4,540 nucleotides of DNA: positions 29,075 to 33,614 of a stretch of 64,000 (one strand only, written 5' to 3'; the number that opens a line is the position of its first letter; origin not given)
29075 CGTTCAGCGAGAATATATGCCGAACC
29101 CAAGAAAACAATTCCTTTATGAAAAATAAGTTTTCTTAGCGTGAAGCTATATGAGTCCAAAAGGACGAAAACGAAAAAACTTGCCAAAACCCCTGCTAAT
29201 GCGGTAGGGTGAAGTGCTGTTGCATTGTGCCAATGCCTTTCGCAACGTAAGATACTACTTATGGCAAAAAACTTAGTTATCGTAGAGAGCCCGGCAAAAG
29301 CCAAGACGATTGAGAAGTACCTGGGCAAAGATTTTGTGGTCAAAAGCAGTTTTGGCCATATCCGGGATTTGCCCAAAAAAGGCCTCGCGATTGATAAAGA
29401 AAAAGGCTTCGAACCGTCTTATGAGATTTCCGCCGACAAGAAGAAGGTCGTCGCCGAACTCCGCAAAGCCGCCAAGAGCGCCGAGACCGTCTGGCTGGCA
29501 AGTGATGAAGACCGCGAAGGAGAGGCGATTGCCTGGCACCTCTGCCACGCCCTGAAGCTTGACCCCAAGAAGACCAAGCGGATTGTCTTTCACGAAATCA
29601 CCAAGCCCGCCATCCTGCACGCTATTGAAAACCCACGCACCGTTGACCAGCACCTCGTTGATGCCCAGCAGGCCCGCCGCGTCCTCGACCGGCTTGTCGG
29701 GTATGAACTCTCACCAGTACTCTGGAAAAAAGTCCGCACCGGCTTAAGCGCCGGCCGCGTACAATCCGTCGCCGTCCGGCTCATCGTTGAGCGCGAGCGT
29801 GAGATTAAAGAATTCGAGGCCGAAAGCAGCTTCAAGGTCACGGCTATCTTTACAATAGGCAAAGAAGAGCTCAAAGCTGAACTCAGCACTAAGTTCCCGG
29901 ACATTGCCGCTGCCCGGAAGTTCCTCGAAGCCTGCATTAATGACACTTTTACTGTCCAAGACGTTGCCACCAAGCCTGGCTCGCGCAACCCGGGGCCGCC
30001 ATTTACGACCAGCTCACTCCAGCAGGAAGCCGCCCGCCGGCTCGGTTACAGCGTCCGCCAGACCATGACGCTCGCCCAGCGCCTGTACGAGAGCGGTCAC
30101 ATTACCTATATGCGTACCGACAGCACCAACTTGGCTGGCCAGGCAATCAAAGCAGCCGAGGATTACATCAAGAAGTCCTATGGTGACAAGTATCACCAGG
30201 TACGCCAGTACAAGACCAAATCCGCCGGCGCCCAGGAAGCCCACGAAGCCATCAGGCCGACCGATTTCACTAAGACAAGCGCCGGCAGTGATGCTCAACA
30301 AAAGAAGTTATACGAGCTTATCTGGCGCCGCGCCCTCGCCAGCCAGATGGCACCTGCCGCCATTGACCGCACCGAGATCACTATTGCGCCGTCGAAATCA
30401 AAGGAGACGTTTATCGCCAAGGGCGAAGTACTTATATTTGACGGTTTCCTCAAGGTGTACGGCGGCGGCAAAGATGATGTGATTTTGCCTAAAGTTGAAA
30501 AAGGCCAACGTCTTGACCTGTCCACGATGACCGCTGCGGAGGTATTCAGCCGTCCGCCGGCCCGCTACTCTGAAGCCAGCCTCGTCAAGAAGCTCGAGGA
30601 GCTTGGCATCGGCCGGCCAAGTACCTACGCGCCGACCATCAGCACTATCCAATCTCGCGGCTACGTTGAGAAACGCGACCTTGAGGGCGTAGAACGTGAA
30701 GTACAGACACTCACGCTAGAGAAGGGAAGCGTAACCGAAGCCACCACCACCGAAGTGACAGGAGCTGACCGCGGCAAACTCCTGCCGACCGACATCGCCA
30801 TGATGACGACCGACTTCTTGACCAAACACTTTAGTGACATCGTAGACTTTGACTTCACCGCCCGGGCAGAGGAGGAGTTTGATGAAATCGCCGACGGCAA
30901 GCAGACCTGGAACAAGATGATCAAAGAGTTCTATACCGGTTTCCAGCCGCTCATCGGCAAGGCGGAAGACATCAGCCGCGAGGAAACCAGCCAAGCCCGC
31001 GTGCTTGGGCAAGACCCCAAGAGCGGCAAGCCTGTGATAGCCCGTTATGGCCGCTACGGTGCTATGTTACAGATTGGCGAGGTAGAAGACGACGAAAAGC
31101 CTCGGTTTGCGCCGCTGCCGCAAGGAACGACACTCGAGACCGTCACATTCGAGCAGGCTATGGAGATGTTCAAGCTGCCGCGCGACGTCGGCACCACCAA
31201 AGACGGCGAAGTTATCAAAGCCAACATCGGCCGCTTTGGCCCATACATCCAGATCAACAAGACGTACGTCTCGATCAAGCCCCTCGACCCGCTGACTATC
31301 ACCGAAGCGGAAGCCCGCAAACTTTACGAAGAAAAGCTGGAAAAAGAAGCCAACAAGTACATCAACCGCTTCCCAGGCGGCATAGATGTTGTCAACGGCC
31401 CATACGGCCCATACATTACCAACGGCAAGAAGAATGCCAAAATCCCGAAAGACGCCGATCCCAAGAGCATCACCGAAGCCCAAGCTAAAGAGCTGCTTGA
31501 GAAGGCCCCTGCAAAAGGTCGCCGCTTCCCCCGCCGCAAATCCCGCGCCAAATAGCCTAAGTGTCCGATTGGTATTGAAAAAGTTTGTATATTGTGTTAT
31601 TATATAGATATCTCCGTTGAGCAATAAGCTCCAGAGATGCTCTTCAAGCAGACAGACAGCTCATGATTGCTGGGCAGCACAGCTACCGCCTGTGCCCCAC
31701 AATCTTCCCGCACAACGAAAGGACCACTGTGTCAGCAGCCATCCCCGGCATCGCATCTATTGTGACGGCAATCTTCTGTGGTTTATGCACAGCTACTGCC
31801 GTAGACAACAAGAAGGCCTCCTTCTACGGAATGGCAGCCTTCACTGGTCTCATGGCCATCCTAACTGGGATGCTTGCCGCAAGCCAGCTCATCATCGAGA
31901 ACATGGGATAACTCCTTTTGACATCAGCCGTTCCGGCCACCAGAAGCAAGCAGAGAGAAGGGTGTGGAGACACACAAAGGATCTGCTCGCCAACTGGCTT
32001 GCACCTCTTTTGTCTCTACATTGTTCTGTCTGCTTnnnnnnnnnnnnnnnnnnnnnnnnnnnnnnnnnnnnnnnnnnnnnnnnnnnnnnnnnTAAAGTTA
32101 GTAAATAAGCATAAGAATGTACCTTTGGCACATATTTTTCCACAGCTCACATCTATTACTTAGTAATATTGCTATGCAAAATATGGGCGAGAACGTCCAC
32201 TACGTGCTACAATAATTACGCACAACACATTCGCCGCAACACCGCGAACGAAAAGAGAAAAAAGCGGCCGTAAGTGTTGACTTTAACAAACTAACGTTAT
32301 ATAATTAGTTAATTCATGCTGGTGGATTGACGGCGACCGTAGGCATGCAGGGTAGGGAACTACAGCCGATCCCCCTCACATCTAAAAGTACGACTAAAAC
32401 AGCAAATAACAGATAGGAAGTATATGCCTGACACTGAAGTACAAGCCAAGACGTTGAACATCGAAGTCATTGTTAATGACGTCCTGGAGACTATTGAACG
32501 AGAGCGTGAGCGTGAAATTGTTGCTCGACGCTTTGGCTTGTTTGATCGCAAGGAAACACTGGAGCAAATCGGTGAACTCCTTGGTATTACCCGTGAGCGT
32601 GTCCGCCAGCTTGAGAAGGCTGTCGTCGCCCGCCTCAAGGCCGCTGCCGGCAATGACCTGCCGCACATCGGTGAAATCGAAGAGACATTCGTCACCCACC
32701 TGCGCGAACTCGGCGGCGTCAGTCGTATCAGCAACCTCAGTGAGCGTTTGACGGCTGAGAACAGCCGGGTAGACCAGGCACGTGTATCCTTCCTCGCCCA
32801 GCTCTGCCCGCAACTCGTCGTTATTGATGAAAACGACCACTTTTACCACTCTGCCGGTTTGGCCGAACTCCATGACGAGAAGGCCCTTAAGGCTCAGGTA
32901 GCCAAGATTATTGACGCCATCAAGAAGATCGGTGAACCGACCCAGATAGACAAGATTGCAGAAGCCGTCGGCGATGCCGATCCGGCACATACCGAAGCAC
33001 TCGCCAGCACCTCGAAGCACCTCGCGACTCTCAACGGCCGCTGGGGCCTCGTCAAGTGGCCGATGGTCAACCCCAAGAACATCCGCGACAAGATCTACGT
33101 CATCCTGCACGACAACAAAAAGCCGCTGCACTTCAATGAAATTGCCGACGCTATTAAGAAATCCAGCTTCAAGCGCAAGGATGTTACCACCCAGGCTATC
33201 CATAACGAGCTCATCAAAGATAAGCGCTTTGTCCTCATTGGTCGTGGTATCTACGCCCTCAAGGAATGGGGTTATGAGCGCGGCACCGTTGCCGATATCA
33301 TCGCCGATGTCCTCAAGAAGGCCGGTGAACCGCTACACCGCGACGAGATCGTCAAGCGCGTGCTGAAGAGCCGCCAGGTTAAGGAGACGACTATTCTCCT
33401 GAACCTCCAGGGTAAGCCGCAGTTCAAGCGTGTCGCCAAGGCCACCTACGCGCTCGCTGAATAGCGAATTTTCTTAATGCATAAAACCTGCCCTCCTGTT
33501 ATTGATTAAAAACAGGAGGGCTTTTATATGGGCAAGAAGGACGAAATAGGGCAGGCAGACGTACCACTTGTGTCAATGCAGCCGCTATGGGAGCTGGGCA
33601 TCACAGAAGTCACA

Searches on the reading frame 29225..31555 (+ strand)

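Call 58: search_protein_families(library=pfam, proteins=[window:29225-31555:+], max_evalue=0.00001)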
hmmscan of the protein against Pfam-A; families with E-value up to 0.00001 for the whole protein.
window:29225-31555:+ (776 aa): 3 families
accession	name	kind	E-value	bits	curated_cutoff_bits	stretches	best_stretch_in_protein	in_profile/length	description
PF01131.25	Topoisom_bac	-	3.4e-114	382.5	35.1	2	140-484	2-360/411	DNA topoisomerase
PF13368.11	Toprim_C_rpt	-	3e-41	139.6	22.3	3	720-766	8-54/57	Topoisomerase C-terminal repeat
PF01751.28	Toprim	-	2.1e-21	76.3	23.1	1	17-125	2-96/96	Toprim domain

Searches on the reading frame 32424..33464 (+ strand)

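Call 58: search_protein_families(library=pfam, proteins=[window:32424-33464:+], max_evalue=0.00001)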
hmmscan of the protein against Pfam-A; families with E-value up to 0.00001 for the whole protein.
window:32424-33464:+ (346 aa): 3 families
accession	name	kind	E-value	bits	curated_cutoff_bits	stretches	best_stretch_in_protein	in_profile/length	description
PF04545.22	Sigma70_r4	-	2.8e-12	46.4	24.1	1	27-72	7-49/50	Sigma-70, region 4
PF05066.19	HARE-HTH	-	4e-10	40.4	25.9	0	225-282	8-71/71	HB1, ASXL, restriction endonuclease HTH domain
PF08100.18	Dimerisation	-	5.9e-06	26.5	25.6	0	153-196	20-63/93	O-methyltransferase dimerisation domain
